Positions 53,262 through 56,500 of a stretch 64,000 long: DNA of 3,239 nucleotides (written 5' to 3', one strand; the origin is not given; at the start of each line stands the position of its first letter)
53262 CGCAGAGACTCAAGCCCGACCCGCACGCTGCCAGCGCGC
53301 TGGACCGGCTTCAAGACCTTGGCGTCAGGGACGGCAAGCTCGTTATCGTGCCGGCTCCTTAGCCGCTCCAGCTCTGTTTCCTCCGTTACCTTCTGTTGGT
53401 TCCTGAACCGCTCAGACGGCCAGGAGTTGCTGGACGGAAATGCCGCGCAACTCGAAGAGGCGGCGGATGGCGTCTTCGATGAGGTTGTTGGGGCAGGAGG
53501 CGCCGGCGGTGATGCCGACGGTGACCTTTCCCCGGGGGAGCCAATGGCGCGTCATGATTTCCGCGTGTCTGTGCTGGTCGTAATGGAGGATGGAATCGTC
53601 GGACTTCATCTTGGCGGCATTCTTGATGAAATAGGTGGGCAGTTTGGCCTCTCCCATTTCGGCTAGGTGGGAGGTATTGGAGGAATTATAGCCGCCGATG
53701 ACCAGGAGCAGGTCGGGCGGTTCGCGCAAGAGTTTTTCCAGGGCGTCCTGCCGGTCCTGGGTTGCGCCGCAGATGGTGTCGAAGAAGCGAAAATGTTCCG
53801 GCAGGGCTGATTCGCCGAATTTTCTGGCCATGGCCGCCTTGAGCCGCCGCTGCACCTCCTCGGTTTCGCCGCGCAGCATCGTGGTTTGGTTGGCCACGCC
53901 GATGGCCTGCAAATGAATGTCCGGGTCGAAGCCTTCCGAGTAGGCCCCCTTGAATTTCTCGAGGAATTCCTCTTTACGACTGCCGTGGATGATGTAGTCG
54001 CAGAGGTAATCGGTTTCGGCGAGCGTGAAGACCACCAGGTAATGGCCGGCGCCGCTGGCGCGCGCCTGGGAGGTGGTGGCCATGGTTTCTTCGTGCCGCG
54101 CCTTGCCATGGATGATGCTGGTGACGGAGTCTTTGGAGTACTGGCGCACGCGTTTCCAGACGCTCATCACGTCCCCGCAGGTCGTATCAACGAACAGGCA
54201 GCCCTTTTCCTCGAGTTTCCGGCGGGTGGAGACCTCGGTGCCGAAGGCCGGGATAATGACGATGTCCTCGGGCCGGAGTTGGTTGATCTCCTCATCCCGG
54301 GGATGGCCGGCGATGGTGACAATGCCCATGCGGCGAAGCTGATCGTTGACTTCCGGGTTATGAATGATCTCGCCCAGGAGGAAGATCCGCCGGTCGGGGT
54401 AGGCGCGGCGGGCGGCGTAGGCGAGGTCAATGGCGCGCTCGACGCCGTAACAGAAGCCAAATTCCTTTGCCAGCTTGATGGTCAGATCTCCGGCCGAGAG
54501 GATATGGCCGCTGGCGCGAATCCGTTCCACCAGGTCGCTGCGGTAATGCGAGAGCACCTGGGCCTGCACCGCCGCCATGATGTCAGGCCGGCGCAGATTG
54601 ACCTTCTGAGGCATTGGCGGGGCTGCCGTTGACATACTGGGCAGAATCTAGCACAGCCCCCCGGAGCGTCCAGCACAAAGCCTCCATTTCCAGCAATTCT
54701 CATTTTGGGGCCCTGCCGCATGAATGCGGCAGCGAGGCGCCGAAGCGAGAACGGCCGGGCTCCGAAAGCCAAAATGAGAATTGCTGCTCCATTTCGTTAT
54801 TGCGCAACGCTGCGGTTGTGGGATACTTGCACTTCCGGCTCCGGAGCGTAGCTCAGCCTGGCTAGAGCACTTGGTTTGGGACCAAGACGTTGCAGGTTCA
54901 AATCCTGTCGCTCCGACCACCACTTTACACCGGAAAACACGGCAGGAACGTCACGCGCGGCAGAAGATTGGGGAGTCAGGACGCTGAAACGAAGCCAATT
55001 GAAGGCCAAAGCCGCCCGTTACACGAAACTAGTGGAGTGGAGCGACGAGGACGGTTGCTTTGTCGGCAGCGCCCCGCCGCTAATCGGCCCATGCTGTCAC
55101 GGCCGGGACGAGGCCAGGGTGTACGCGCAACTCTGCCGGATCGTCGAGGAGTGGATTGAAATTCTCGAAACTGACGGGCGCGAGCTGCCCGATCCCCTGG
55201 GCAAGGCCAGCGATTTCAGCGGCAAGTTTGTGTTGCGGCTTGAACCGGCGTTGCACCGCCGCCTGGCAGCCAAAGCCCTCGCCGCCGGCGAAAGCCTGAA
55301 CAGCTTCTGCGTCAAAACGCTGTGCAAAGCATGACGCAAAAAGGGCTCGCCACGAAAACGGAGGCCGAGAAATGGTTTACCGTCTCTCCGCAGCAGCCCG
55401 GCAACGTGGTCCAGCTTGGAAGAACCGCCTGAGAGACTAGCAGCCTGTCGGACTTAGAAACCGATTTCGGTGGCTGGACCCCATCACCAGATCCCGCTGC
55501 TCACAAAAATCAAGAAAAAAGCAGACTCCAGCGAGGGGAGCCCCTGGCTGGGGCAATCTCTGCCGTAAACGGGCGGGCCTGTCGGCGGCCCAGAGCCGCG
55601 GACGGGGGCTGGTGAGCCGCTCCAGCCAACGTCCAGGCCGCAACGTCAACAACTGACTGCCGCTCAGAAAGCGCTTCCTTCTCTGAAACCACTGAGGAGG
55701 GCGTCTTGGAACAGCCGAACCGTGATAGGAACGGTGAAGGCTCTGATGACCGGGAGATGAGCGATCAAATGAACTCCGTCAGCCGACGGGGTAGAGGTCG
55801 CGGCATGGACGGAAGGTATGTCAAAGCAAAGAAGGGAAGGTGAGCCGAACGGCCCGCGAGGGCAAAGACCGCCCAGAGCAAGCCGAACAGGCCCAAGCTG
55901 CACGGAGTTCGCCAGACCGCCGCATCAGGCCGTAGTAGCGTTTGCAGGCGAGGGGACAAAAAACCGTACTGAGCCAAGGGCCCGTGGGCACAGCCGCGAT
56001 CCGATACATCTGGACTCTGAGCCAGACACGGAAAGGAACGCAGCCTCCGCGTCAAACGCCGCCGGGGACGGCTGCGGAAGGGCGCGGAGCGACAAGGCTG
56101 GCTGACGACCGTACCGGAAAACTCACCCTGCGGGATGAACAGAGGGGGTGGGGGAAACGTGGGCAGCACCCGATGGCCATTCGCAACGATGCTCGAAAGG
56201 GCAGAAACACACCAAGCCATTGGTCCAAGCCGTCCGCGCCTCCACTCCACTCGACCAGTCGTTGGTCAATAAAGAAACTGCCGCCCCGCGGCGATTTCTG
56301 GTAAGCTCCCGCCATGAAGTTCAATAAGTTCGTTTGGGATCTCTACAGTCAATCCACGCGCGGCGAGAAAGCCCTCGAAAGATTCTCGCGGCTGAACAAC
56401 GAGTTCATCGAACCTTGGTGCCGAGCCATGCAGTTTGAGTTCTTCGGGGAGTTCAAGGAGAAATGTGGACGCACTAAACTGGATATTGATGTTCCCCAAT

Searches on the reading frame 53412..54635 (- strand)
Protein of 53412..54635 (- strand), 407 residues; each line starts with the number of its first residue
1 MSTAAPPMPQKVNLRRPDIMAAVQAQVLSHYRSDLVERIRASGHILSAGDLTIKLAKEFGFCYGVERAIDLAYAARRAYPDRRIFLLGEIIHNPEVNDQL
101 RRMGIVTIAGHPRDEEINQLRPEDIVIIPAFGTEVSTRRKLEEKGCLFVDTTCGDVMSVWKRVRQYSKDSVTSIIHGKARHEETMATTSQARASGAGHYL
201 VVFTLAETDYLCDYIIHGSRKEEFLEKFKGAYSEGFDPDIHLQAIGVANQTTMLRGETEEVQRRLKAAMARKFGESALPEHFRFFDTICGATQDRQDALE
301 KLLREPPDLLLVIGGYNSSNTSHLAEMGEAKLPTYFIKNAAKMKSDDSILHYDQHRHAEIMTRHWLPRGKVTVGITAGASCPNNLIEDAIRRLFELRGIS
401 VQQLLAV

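Call 7: search_protein_families(library=pfam, proteins=[window:53415-54635:-], max_evalue=0.01)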
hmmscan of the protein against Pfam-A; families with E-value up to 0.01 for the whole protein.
window:53415-54635:- (407 aa): 1 family
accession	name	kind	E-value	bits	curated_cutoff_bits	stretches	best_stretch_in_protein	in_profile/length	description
PF02401.23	LYTB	-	2.7e-71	240.4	24.5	1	53-393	1-266/267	LytB protein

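Call 48: find_encoding_contigs(protein=window:53412-54635:-, flank=2000, max_places=3)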
Protein window:53412-54635:- (407 aa): no gene with exactly this product is on record in the collection.

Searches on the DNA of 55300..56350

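Call 9: search_rna_families(source=window, start=55300, end=56350, threshold=evalue, max_evalue=10, show_alignments=3)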
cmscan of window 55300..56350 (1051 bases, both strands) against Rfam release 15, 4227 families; matches with E-value up to 10: 2.
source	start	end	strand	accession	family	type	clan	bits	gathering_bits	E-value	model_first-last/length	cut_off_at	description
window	55991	56010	-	RF03139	S4-Bacteroidia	Cis-reg; leader;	CL00119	15.4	34.7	2.7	1-34/34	no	S4-Bacteroidia ribosomal protein leader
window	55723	55799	+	RF02474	GlsR5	Gene; snRNA; snoRNA; CD-box;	-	12.7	100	5.2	1-89/89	no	Small nucleolar RNA GlsR5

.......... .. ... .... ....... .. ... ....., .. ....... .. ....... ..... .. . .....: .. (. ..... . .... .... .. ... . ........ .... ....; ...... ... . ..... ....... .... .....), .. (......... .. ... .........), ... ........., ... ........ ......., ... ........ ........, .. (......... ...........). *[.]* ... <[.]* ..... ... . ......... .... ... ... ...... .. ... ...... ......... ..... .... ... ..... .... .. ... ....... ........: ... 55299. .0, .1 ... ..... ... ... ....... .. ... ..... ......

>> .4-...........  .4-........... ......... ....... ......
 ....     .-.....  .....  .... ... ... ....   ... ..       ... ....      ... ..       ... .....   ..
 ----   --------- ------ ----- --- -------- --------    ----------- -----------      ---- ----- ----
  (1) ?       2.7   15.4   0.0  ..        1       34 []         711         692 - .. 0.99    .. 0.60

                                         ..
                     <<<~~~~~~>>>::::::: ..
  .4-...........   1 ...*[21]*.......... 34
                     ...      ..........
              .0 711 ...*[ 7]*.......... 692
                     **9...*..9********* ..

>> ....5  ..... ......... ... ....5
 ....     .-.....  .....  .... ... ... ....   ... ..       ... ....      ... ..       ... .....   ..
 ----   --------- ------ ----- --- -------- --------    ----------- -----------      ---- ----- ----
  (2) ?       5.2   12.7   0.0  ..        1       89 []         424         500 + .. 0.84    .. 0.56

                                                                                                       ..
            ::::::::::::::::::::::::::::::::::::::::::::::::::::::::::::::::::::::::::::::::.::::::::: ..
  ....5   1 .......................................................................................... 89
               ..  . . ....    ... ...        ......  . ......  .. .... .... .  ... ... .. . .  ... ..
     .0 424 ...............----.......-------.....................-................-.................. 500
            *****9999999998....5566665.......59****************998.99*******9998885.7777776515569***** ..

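Call 49: search_rna_families(source=window, start=55480, end=55700, threshold=evalue, max_evalue=10, show_alignments=1)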
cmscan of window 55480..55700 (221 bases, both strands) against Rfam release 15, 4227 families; matches with E-value up to 10: 10.
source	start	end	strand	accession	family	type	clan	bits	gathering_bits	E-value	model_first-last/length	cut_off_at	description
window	55596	55640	-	RF03422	mir-637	Gene; miRNA;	-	18.6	71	0.26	1-90/90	no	mir-637 microRNA precursor family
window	55582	55626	+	RF03595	mir-3569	Gene; miRNA;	-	14.8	50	2.3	1-58/58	no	mir-3569 microRNA precursor family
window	55635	55665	-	RF02468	Ms_IGR-4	Gene; sRNA;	-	14.8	55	4.5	1-38/38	no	Mycobacterium sRNA Ms_IGR-4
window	55510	55594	-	RF03109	Thermales-rpoB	Cis-reg;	-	13.7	77.3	2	1-89/89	no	Thermales-rpoB RNA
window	55542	55610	+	RF00362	Pospi_RY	Cis-reg;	-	13.1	40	9.7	1-79/79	no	Pospiviroid RY motif stem loop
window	55564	55592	-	RF02808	PyrR210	Gene; snRNA; snoRNA; HACA-box;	-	12.3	59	4.7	1-59/59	no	Pyrobaculum sRNA 210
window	55662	55681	-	RF01152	sR1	Gene; snRNA; snoRNA; CD-box;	-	12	45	0.58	36-57/57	no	Small nucleolar RNA sR1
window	55659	55700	-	RF00012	U3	Gene; snRNA; snoRNA; CD-box;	CL00100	11.6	34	1.4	177-219/219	5'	Small nucleolar RNA U3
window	55512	55556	-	RF02162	XIST_A_REPEAT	Gene; sRNA;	-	11.5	33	7.3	1-37/37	no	XIST RNA A repeat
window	55545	55648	+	RF02003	group-II-D1D4-4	Intron;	CL00102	11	49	2.4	1-138/138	no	Group II catalytic intron D1-D4-4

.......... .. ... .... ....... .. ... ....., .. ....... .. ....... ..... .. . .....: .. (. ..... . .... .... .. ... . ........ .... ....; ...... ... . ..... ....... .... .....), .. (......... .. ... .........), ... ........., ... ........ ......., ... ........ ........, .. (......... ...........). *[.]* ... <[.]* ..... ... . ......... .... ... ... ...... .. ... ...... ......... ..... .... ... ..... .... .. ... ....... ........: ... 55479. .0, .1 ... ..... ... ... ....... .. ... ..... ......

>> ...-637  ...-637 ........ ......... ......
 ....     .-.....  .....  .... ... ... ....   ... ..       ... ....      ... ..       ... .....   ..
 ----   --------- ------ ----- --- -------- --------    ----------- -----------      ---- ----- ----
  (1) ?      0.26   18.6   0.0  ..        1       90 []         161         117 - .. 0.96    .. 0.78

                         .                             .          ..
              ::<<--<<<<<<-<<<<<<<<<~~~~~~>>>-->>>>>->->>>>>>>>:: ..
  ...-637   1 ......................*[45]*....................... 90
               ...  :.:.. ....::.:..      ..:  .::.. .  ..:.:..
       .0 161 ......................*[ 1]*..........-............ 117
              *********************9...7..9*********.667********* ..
